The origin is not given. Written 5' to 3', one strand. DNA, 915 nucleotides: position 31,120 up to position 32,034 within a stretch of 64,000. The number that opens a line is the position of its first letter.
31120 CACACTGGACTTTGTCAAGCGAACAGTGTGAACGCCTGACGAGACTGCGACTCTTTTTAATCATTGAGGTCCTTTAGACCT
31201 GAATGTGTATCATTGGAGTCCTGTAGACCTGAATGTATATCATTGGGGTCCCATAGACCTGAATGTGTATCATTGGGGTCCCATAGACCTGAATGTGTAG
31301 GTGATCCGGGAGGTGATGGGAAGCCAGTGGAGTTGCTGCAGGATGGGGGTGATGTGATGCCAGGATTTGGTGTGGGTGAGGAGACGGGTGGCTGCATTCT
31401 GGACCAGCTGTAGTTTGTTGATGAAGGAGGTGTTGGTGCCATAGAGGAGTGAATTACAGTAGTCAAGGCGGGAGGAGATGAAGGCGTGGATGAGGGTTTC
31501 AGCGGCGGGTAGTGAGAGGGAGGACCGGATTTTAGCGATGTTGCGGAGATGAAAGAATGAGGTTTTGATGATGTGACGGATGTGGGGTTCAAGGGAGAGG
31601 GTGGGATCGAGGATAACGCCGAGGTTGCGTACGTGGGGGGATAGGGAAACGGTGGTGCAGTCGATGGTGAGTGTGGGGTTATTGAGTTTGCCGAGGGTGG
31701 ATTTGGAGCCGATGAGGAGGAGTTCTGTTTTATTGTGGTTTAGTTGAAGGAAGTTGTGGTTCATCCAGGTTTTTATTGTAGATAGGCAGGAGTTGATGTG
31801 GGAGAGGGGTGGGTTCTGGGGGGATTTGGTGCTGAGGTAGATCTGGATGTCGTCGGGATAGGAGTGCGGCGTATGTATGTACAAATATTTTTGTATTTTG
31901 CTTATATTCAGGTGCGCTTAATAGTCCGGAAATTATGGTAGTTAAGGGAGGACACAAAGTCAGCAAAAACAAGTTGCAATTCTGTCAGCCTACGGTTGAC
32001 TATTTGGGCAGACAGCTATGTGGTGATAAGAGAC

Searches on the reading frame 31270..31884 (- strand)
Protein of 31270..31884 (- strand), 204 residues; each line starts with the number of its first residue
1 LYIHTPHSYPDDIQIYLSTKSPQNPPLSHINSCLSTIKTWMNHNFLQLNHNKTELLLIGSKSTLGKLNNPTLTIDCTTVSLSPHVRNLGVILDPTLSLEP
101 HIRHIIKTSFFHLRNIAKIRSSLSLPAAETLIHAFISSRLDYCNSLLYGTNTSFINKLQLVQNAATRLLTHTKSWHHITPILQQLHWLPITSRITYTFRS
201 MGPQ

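Call 44: search_protein_families(library=pfam, proteins=[window:31270-31884:-], max_evalue=0.01)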
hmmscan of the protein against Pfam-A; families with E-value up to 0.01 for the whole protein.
window:31270-31884:- (204 aa): 1 family
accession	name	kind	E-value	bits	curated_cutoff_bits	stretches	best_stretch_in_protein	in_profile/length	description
PF00078.32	RVT_1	-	0.00016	21.9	29.6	1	8-89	151-202/205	Reverse transcriptase (RNA-dependent DNA polymerase)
